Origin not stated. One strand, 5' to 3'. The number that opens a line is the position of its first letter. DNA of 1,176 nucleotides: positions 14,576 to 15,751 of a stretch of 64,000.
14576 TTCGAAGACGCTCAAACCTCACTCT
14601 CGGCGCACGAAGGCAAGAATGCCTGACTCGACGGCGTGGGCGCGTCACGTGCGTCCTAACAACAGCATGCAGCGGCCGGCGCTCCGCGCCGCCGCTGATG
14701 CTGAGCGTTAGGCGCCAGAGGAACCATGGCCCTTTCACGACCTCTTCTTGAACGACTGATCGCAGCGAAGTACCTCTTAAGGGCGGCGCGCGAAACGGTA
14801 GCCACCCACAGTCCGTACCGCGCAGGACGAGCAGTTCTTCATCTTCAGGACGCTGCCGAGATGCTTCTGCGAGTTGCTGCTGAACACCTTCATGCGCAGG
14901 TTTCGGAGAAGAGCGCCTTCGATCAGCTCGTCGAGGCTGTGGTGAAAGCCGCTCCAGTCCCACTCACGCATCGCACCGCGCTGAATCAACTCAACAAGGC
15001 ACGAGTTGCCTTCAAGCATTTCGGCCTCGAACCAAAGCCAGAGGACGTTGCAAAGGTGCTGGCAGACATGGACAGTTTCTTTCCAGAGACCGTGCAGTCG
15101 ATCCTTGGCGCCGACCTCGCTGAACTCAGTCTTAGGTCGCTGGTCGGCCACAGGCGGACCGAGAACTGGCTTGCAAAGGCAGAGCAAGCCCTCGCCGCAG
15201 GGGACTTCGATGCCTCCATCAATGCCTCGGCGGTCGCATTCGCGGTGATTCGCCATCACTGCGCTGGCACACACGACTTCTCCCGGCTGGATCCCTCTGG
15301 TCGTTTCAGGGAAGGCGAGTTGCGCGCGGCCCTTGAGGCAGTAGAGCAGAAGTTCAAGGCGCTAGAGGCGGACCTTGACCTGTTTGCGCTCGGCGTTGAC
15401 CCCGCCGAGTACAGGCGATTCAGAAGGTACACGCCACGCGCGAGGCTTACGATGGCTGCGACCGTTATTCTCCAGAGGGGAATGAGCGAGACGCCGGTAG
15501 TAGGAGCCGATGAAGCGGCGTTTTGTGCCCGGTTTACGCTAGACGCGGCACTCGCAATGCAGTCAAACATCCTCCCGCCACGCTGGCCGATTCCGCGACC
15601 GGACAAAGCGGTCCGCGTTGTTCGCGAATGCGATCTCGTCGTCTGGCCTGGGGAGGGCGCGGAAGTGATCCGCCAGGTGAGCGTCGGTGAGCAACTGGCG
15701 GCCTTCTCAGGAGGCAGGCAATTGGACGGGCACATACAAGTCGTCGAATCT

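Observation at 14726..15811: Orphan 361-aa cassette protein with HEPN-like Rx4H motif and SH3-like tail: candidate uncharacterised toxin or defence gene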

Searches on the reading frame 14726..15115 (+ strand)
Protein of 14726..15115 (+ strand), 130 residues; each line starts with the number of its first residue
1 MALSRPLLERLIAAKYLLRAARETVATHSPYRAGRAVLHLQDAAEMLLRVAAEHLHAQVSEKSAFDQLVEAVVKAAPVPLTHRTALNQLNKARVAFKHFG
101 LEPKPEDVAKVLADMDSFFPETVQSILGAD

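Call 84: search_solved_structures(query=A7, max_evalue=10, show_alignments=5)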
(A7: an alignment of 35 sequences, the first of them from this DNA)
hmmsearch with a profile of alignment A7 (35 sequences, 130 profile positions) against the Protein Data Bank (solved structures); distinct sequences matched with E-value up to 10: 12.
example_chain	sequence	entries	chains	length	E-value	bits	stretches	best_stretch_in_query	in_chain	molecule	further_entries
3pt7_B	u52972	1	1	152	0.072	16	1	28-74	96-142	Hemoglobin III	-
3pt8_B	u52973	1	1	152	0.076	15.9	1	28-74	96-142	Hemoglobin III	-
6otw_B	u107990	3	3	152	0.086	15.7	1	28-74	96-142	Hemoglobin III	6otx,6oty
2yfw_A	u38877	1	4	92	0.12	15.2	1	5-57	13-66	HISTONE H3-LIKE CENTROMERIC PROTEIN CSE4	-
2yfv_A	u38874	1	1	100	0.14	15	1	5-57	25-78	HISTONE H3-LIKE CENTROMERIC PROTEIN CSE4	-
4h9o_A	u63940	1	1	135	0.63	12.9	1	4-57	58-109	Histone H3.3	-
6m6w_B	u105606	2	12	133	0.72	12.8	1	38-73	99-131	Toxin-antitoxin system toxin HepN family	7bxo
8pkd_A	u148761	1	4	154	0.8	12.6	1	15-45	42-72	Cellulose synthase operon protein D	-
4h9p_A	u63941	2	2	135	0.81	12.6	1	4-57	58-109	Histone H3.3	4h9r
6upk_G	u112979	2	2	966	5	10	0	57-129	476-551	FACT complex subunit SPT16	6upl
9eh2_x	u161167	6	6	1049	6.3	9.7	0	57-129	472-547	FACT complex subunit SPT16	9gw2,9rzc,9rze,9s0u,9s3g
8j9b_H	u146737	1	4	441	7.7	9.4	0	61-91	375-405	Type IV secretion protein Dot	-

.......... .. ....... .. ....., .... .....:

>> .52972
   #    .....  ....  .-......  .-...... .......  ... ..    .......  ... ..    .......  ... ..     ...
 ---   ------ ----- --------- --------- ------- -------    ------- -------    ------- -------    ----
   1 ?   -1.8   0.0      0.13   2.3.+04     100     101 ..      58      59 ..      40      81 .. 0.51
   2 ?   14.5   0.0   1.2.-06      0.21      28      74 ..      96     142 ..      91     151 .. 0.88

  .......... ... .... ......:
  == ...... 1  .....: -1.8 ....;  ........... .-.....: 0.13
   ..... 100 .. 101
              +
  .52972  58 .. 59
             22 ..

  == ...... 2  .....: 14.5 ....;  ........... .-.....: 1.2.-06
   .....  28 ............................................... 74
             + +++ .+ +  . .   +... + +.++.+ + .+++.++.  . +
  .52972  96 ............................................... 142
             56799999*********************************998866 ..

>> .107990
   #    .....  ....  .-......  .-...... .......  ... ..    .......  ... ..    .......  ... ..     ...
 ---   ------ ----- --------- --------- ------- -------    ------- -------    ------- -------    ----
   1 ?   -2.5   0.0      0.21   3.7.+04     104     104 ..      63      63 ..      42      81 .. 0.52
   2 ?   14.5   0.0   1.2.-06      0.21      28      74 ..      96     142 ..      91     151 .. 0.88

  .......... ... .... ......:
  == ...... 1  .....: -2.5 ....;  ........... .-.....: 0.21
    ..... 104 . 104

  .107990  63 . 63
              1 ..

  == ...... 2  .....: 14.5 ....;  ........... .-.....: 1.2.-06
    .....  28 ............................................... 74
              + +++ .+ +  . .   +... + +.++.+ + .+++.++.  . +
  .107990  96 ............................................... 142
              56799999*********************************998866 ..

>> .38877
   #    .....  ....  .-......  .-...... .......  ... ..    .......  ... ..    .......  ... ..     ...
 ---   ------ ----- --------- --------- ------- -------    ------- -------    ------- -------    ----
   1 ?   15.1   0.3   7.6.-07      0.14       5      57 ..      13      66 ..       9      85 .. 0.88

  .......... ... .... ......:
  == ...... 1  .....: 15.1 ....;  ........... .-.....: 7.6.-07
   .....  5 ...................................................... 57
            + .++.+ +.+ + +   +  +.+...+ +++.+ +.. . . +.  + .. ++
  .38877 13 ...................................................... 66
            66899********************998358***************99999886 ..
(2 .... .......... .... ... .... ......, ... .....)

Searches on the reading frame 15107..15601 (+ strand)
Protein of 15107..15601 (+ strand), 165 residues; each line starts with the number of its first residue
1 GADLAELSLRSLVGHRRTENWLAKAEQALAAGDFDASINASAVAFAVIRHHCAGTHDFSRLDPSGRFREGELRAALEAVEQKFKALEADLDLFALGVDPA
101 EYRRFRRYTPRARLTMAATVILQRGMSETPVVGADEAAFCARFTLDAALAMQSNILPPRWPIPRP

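Call 59: predict_structure(alignment_id=A4)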
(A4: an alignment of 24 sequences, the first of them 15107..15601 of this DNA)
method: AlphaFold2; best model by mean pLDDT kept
length: 165 residues; sequences in the alignment: 24
mean_pLDDT: 85.1   pTM: 0.79
mean pLDDT of the five models: 85.1, 83.9, 83.8, 82.1, 80.3
residues with pLDDT >= 90: 82; 70-90: 57; 50-70: 22; < 50: 4
segments of 3 or more residues with pLDDT < 50: 1-3
pLDDT, mean of each block of 10 residues (from residue 1): 63 93 97 97 95 68 73 84 83 89 94 88 83 95 96 77 55
secondary structure, 60 per line:
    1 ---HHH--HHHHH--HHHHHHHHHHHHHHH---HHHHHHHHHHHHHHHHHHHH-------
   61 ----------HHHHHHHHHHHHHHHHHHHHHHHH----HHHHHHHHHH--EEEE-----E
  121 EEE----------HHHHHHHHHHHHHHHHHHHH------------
elements in order: H9-13 H16-30 H34-53 H71-94 H99-108 E111-114 E120-123 H134-153

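Call 62: fold_search(model_id=the predicted structure, library=pdb)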
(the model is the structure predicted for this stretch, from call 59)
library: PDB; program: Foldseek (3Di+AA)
matches with E <= 10: 65; with E <= 0.001: 0
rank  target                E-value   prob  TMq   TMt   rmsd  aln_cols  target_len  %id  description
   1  6qpw_C                9.7e-01  0.08  0.19  0.11  17.7       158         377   14  Structural basis of cohesin ring opening (released 2020-02-05)
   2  7m2x_D                1.3e+00  0.06  0.16  0.05  20.8       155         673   10  Open conformation of the Yeast wild-type gamma-TuRC (released 2021-05-12)
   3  2w2u_A                1.7e+00  0.54  0.23  0.50  13.6        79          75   15  STRUCTURAL INSIGHT INTO THE INTERACTION BETWEEN ARCHAEAL ESCRT-III AND AAA-ATPASE (released 2009-07-14)
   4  2w2u_B                1.8e+00  0.54  0.23  0.50  13.4        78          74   15  STRUCTURAL INSIGHT INTO THE INTERACTION BETWEEN ARCHAEAL ESCRT-III AND AAA-ATPASE (released 2009-07-14)
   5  2awc                  1.8e+00  0.41  0.36  0.44  11.7       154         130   11  deoxy-DcrH-Hr (released 2006-08-15)
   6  2avk                  2.0e+00  0.18  0.29  0.35  11.2       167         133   10  met-azido-DcrH-Hr (released 2006-08-08)
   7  7m2w_F                2.2e+00  0.04  0.17  0.06  24.5       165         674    8  Engineered disulfide cross-linked closed conformation of the Yeast gamma-TuRC(SS) (released 2021-05-12)
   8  2v6y_A                2.8e+00  0.33  0.23  0.50  14.6        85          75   18  Structure of the MIT domain from a S. solfataricus Vps4-like ATPase (released 2007-10-16)
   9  6gow_E                3.1e+00  0.15  0.29  0.38  11.2       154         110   12  Crystal structure of the flagellin-FliS complex from Bacillus subtilis crystallized in spacegroup P22121 (released 2018-08-29)
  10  8qv2_F                3.1e+00  0.02  0.14  0.05  24.1       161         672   12  Structure of the native y-Tubulin Ring Complex (yTuRC) capping microtubule minus ends at the spindle pole body (released 2024-04-24)
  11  5maw_E                3.6e+00  0.14  0.29  0.38  11.4       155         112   12  Crystal structure of the flagellin-FliS complex from Bacillus subtilis (released 2017-12-20)
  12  3o10_D                3.6e+00  0.05  0.18  0.20  14.3       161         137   12  Crystal structure of the HEPN domain from human sacsin (released 2011-03-30)
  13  7d0j_L                4.0e+00  0.06  0.18  0.18  15.3       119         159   17  Photosystem I-LHCI-LHCII of Chlamydomonas reinhardtii (released 2021-03-03)
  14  7bgi_L                4.2e+00  0.06  0.18  0.22  13.5       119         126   16  Photosystem I of a temperature sensitive mutant Chlamydomonas reinhardtii (released 2021-12-08)
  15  1ufb_A                4.4e+00  0.06  0.23  0.28  13.2       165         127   10  Crystal structure of TT1696 from Thermus thermophilus HB8 (released 2003-11-28)
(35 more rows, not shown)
